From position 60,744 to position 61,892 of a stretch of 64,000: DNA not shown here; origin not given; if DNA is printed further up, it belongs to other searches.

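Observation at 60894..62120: Small DNA-binding protein coupled to a DEDD exonuclease with a palindromic operator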

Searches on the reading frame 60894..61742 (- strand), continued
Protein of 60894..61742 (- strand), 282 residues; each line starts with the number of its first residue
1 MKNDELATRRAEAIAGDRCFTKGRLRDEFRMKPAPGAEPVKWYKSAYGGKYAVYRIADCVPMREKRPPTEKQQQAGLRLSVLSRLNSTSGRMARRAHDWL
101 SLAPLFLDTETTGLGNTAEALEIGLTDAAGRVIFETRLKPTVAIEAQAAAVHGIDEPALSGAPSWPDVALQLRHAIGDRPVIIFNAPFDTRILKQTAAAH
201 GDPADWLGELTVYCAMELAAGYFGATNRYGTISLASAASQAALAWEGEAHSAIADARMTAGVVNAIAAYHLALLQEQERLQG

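Call 59: search_dna_similar(query=window:60897-61742:-, collection=phages, mode=protein, max_rows=30, max_evalue=1e-10)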
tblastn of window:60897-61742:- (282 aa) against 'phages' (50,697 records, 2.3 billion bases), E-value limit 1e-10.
Records with a match: 48; places in all: 48; records where one place covers at least 80% of the query: 9.
Best place of each record, by identity: <60% 48.
By first word of the organism name: Vibrio 20; Yersinia 13; Escherichia 8; Salmonella 2; Salinivibrio 2; Erwinia 2; Enterobacter 1.
By host as written in the record: - 17; Yersinia pestis EV76-CN 13; Vibrio parahaemolyticus 6; Salmonella enterica subsp. salamae 244/03 II 2; Salinivibrio sp. 2; Erwinia tracheiphila 2; Vibrio alginolyticus 1; Vibrio parahaemolyticus O3:K6 1; and 4 more.
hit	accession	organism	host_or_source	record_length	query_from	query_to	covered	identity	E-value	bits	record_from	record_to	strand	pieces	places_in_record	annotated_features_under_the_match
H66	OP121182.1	Vibrio phage vB_Va_Val-yong3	Vibrio alginolyticus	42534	17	267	89%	35.0%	2e-29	122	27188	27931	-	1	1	exonuclease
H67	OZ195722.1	Vibrio phage K242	Seawater and oysters mix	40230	17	267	89%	34.6%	1e-28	120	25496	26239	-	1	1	DNA polymerase exonuclease subunit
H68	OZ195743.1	Vibrio phage K243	Seawater and oysters mix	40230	17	267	89%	34.6%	1e-28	120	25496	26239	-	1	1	DNA polymerase exonuclease subunit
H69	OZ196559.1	Vibrio phage K245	Seawater and oysters mix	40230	17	267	89%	34.6%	1e-28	120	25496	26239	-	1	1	DNA polymerase exonuclease subunit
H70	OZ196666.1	Vibrio phage K279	Seawater and oysters mix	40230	17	267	89%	34.6%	1e-28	120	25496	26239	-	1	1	DNA polymerase exonuclease subunit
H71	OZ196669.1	Vibrio phage K280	Seawater and oysters mix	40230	17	267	89%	34.6%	1e-28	120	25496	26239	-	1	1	DNA polymerase exonuclease subunit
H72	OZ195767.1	Vibrio phage K251 g2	Seawater and oysters mix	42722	17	267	89%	34.6%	1e-28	120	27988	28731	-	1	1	DNA polymerase exonuclease subunit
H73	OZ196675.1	Vibrio phage K290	Seawater and oysters mix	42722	17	267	89%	34.6%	1e-28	120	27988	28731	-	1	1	DNA polymerase exonuclease subunit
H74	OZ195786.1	Vibrio phage K288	Seawater and oysters mix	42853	17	267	89%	34.6%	1e-28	120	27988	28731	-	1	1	DNA polymerase exonuclease subunit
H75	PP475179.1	Yersinia phage GCS667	Yersinia pestis EV76-CN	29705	78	267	67%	38.3%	1e-28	120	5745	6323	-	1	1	exonuclease | hypothetical protein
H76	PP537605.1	Yersinia phage vB_YpM_MHG75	Yersinia pestis EV76-CN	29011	85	267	65%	39.5%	4e-29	122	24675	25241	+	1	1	exonuclease | TraR/YbiI family protein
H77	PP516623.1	Yersinia phage vB_YpM_MDG94-186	Yersinia pestis EV76-CN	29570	85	267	65%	39.5%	4e-29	122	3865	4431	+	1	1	exonuclease | hypothetical protein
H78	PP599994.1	Yersinia phage vB_YpM_MHG39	Yersinia pestis EV76-CN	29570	85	267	65%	39.5%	4e-29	122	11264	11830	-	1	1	exonuclease | TraR/YbiI family protein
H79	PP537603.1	Yersinia phage vB_YpM_MHG51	Yersinia pestis EV76-CN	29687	85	267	65%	39.5%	4e-29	122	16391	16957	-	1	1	exonuclease | TraR/YbiI family protein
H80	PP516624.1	Yersinia phage vB_YpM_MDG45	Yersinia pestis EV76-CN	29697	85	267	65%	39.5%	4e-29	122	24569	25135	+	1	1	exonuclease | TraR/YbiI family protein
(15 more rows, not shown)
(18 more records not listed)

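Call 63: get_annotated_region(hit=H67, flank=3000)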
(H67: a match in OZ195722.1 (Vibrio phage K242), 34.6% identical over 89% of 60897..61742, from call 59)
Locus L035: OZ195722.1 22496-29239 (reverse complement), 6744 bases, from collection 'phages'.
description: Vibrio phage K242 genome assembly, chromosome: VPK242_1.
organism: Vibrio phage K242 (NCBI taxid 3105523)
taxonomy: Viruses
host: -; source: Seawater and oysters mix; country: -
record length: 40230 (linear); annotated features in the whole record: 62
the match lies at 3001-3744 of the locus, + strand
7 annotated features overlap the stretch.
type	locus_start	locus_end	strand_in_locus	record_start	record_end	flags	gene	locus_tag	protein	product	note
CDS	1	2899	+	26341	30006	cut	-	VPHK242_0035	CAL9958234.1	replication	-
CDS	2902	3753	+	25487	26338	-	-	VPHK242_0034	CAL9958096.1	DNA polymerase exonuclease subunit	-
CDS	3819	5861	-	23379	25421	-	-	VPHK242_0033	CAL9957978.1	hypothetical protein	-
CDS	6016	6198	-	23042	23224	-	-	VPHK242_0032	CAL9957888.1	hypothetical protein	-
CDS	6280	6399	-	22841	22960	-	-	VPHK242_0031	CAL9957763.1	hypothetical protein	-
CDS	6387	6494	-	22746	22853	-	-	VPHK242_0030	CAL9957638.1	hypothetical protein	-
CDS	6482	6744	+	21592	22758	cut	-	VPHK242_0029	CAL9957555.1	ParA-like partition protein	-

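Call 64: search_protein_families(library=pfam, proteins=[L012:5039-6001:+], max_evalue=0.05)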
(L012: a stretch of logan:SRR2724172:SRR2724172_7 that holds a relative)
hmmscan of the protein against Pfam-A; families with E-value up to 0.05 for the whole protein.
L012:5039-6001:+ (321 aa): 1 family
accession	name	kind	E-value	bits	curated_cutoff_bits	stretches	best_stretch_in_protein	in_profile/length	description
PF11740.13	KfrA_N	-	9.3e-17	62.2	26.1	1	8-135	2-113/113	Plasmid replication region DNA-binding N-term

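Call 86: search_dna_similar(query=window:60897-61742:-, collection=plasmids, mode=protein, max_rows=60, rows=spread, max_evalue=1e-20)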
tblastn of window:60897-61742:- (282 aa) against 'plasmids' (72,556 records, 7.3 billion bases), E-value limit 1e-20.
Records with a match: 3669; places in all: 3768; records where one place covers at least 80% of the query: 2654.
Best place of each record, by identity: >=99% 116; 95-99% 90; 90-95% 1; 80-90% 1178; 60-80% 904; <60% 1380.
By first word of the organism name: Escherichia 1259; Salmonella 929; Klebsiella 831; Pseudomonas 133; Citrobacter 130; Enterobacter 106; Providencia 46; Aeromonas 42; Vibrio 36; Shigella 34; and 27 more.
By predicted mobility (MOB-suite, as given by PLSDB): conjugative 2955; non-mobilizable 401; mobilizable 313.
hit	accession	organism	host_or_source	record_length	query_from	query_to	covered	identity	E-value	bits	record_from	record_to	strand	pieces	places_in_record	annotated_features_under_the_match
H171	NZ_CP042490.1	Enterobacter hormaechei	Homo sapiens,Whole organism,clinical ...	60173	1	282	100%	100.0%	1e-178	552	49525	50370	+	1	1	3'-5' exonuclease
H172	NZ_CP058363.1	Klebsiella pneumoniae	cell culture,clinical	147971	1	282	100%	100.0%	1e-178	552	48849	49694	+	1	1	3'-5' exonuclease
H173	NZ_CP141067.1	Klebsiella pneumoniae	pure culture,KPN7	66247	1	281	100%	98.6%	2e-174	540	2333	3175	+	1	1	3'-5' exonuclease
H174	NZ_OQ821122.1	Klebsiella pneumoniae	-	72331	1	281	100%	97.9%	2e-173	538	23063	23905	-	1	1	3'-5' exonuclease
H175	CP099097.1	Escherichia coli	culture,Pooled faeces sample collected ...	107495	1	281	100%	87.5%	9e-155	484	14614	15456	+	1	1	3'-5' exonuclease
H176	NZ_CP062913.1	Escherichia coli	Sus scrofa domesticus,feces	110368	1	281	100%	87.5%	9e-155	484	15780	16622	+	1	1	3'-5' exonuclease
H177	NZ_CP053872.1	Salmonella enterica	-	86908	1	281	100%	87.5%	1e-154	484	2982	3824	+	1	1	3'-5' exonuclease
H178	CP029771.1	Klebsiella michiganensis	wastewater treatment plant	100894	1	281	100%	87.5%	1e-154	484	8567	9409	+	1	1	3'-5' exonuclease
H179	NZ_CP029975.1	Escherichia coli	Dog,wound liquid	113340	1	281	100%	87.5%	1e-154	484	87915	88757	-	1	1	3'-5' exonuclease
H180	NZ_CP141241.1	Escherichia sp. RL97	food,food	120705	1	281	100%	87.5%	1e-154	484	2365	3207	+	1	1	3'-5' exonuclease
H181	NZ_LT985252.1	Escherichia coli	-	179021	1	281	100%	87.5%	2e-154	483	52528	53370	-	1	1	3'-5' exonuclease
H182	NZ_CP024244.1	Escherichia coli O128:H27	-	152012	1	281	100%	87.2%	1e-152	478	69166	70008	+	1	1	exonuclease domain-containing protein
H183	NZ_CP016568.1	Salmonella enterica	Chicken feces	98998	1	281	100%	86.8%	3e-152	477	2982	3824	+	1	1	3'-5' exonuclease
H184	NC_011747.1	Escherichia coli S88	-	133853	1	281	100%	86.5%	4e-152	477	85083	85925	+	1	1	3'-5' exonuclease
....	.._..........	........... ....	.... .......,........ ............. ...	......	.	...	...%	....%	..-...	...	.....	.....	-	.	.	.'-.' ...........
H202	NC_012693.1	Salmonella enterica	-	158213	1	281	100%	50.5%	1e-78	266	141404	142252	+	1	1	3'-5' exonuclease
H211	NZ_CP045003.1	Pseudomonas aeruginosa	Homo sapiens,single cell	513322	1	280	99%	48.6%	2e-72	248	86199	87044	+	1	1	3'-5' exonuclease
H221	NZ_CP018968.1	Escherichia coli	Homo sapiens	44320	20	263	87%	34.8%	2e-27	118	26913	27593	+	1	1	3'-5' exonuclease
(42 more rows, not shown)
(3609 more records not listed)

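Call 87: get_annotated_region(hit=H202, flank=4500)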
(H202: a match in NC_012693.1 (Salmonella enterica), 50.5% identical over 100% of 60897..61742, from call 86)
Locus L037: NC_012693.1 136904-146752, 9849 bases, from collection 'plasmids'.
description: Salmonella enterica plasmid pAM04528, complete sequence
organism: Salmonella enterica (NCBI taxid 28901)
taxonomy: Bacteria; Pseudomonadota; Gammaproteobacteria; Enterobacterales; Enterobacteriaceae; Salmonella; Salmonella enterica
host: -; source: -; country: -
typing (MOB-suite, as given by PLSDB): conjugative; replicon IncC; relaxase MOBH,MOBH; mating-pair formation MPF_F
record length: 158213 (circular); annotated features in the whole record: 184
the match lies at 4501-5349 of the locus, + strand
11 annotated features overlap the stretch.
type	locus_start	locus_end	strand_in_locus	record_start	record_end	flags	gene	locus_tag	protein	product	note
CDS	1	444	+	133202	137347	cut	-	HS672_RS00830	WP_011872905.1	RHS repeat-associated core domain-containing protein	-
CDS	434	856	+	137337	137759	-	-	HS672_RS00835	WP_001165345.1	hypothetical protein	-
CDS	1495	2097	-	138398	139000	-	-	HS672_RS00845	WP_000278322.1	hypothetical protein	-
CDS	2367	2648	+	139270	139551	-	-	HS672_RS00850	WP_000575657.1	hypothetical protein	-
CDS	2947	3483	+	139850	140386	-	-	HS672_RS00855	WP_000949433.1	hypothetical protein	-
CDS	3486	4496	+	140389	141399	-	-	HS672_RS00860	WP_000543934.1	tyrosine-type recombinase/integrase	GO:0015074 - DNA integration [Evidence IEA]; GO:0006310 - DNA recombination [Evidence IEA]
CDS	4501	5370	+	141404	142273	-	-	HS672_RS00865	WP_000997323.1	3'-5' exonuclease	-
CDS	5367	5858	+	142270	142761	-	-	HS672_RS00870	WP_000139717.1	hypothetical protein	-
CDS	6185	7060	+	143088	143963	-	-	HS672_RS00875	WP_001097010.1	DNA replication terminus site-binding protein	-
CDS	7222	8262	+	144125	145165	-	-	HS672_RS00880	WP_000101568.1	DNA-binding protein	-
CDS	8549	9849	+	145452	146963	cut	-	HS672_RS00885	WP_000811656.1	UvrD-helicase domain-containing protein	-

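Call 88: get_annotated_region(hit=H211, flank=4500)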
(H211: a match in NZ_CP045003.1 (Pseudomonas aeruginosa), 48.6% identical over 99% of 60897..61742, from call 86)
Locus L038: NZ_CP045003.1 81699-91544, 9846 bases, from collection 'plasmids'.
description: Pseudomonas aeruginosa strain PAG5 plasmid pPAG5, complete sequence
organism: Pseudomonas aeruginosa (NCBI taxid 287)
taxonomy: Bacteria; Pseudomonadota; Gammaproteobacteria; Pseudomonadales; Pseudomonadaceae; Pseudomonas; Pseudomonas aeruginosa
host: -; source: Homo sapiens,single cell; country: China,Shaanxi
typing (MOB-suite, as given by PLSDB): non-mobilizable; replicon rep_cluster_1115,rep_cluster_1254; mating-pair formation MPF_I
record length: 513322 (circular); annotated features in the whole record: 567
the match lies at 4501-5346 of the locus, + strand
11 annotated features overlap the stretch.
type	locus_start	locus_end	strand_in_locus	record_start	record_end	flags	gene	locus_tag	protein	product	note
CDS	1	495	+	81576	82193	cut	-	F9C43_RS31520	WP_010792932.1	hypothetical protein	-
CDS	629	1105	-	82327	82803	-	-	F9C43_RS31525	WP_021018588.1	hypothetical protein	-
CDS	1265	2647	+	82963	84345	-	-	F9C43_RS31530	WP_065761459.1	hypothetical protein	-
CDS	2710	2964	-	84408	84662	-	-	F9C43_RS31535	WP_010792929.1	hypothetical protein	-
CDS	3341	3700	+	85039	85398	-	-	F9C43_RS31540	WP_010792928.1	DUF805 domain-containing protein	-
CDS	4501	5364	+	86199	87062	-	-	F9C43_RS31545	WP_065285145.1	3'-5' exonuclease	-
CDS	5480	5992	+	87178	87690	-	-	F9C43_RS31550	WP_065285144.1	hypothetical protein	-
CDS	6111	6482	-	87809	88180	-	-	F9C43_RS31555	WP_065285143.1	hypothetical protein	-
CDS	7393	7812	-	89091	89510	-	-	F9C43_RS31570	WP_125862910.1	hypothetical protein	-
CDS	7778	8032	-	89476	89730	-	-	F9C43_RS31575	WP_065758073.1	hypothetical protein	-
CDS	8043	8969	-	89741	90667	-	-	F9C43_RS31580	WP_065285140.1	hypothetical protein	-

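Call 89: get_annotated_region(hit=H221, flank=4500)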
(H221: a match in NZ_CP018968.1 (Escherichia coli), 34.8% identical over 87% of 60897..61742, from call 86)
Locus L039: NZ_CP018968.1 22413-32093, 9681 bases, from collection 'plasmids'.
description: Escherichia coli strain Ecol_542 plasmid pEC542_KPC, complete sequence
organism: Escherichia coli (NCBI taxid 562)
taxonomy: Bacteria; Pseudomonadota; Gammaproteobacteria; Enterobacterales; Enterobacteriaceae; Escherichia; Escherichia coli
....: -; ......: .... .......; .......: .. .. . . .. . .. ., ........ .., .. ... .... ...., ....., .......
typing (MOB-suite, as given by PLSDB): mobilizable; replicon ColRNAI_rep_cluster_1987,IncP,IncU; relaxase MOBP
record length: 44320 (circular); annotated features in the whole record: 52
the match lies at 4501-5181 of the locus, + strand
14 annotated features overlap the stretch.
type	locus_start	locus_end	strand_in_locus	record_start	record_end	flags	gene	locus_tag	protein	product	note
CDS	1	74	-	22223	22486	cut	-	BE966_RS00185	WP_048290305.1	hypothetical protein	-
CDS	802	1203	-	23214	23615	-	-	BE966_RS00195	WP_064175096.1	helix-turn-helix domain-containing protein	-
CDS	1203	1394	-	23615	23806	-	-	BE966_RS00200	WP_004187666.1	Rop family plasmid primer RNA-binding protein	-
CDS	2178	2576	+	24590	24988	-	merR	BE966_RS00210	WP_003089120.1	Hg(II)-responsive transcriptional regulator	GO:0006355 - regulation of DNA-templated transcription [Evidence IEA]; GO:0046689 - response to mercury ion [Evidence ...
CDS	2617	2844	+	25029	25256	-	-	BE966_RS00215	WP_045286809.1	hypothetical protein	-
CDS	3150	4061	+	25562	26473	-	-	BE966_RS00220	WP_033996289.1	DNA-binding protein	-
CDS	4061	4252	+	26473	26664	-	-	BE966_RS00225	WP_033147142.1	hypothetical protein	-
CDS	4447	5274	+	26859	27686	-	-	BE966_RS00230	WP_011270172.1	3'-5' exonuclease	-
CDS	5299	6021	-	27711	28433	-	-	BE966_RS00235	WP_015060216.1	hypothetical protein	-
CDS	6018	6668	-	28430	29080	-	-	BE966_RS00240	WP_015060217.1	DUF6753 family protein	-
CDS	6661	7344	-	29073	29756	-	-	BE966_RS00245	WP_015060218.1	mobilization protein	-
CDS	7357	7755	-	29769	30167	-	-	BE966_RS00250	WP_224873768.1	protein mobC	-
CDS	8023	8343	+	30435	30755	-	-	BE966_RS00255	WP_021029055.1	ribbon-helix-helix protein, CopG family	GO:0006355 - regulation of DNA-templated transcription [Evidence IEA]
CDS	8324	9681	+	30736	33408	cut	traI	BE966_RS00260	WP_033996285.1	TraI/MobA(P) family conjugative relaxase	-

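Call 104: search_protein_families(library=pfam, proteins=[P0161, P0158, P0179, P0193, P0228, P0244, P0269, P0267, P0286, P0301], max_evalue=0.001)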
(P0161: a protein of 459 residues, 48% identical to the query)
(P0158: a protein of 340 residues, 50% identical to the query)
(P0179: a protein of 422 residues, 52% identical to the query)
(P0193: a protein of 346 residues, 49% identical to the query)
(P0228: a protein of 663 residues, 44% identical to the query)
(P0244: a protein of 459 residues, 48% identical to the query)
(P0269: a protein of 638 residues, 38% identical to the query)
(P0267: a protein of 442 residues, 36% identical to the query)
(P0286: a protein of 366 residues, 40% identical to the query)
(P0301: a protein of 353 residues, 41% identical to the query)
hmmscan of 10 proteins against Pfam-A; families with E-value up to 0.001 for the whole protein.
P0161 (459 aa): 2 families
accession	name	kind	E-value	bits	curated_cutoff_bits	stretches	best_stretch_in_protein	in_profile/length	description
PF00929.31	RNase_T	-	1.1e-19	72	24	1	103-259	2-163/164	Exonuclease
PF16473.11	Rv2179c-like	-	1e-05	25.8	27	0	159-263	77-176/177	3'-5' exoribonuclease Rv2179c-like domain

P0158 (340 aa): 1 family
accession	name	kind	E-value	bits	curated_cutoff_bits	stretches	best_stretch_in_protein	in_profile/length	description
PF00929.31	RNase_T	-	6.2e-18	66.3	24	1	108-266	1-163/164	Exonuclease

P0179 (422 aa): 2 families
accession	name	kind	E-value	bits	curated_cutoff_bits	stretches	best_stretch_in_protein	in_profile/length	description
PF00929.31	RNase_T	-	2.9e-19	70.7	24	1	40-200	2-163/164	Exonuclease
PF16473.11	Rv2179c-like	-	1.6e-06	28.4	27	1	39-204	3-176/177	3'-5' exoribonuclease Rv2179c-like domain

P0193 (346 aa): 2 families
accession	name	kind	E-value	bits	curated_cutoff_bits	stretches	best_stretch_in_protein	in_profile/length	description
PF00929.31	RNase_T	-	5.7e-15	56.7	24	1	184-339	3-163/164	Exonuclease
PF13482.12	RNase_H_2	-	0.00025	21.5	22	0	183-327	2-122/165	RNase_H superfamily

P0228 (663 aa): 2 families
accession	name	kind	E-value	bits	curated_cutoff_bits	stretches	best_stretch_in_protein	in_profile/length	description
PF23127.1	DotM_C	-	9.8e-37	127.3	27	1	315-418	68-170/172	DotM, C-terminal cytoplasmic domain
PF00929.31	RNase_T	-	1.9e-18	68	24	1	504-654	2-163/164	Exonuclease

P0244 (459 aa): 4 families
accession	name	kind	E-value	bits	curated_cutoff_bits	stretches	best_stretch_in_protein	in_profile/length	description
PF01816.23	LRV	-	4.6e-18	64.7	21.6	1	78-100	3-25/26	Leucine rich repeat variant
PF00929.31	RNase_T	-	5.6e-17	63.2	24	1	280-432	1-163/164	Exonuclease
PF02985.28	HEAT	-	1.7e-05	25.1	23.5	0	39-57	4-21/31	HEAT repeat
PF10098.14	DUF2336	-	1.9e-05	24.7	34.6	0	29-123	5-103/262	Uncharacterised protein conserved in bacteria (DUF2336)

P0269 (638 aa): 2 families
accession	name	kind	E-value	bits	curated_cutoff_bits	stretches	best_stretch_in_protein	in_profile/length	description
PF23127.1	DotM_C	-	6.8e-36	124.5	27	1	206-393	2-171/172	DotM, C-terminal cytoplasmic domain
PF00929.31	RNase_T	-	4.3e-06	27.8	24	1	472-589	6-130/164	Exonuclease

P0267 (442 aa): 2 families
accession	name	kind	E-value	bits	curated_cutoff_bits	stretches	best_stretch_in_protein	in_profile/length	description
PF00929.31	RNase_T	-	3.9e-21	76.7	24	2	84-241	1-163/164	Exonuclease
PF16473.11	Rv2179c-like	-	0.00023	21.3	27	0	84-236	3-167/177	3'-5' exoribonuclease Rv2179c-like domain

P0286 (366 aa): 1 family
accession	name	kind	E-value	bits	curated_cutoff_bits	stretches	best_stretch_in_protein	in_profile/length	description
PF00929.31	RNase_T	-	1.9e-18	68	24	1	25-183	2-163/164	Exonuclease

P0301 (353 aa): 1 family
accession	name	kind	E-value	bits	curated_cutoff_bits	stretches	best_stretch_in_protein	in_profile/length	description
PF00929.31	RNase_T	-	3.1e-18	67.3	24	1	69-224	1-160/164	Exonuclease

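Call 105: find_encoding_contigs(protein=P0228, flank=7000, max_places=3)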
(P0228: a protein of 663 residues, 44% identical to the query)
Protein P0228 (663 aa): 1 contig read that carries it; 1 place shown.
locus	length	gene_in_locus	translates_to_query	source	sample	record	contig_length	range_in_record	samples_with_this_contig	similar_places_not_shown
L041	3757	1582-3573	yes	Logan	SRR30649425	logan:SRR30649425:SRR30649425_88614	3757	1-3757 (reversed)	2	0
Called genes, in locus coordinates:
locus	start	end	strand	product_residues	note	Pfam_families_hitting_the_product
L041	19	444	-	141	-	-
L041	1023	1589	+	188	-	PF01464:SLT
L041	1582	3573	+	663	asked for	PF23127:DotM_C, PF00929:RNase_T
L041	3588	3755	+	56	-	?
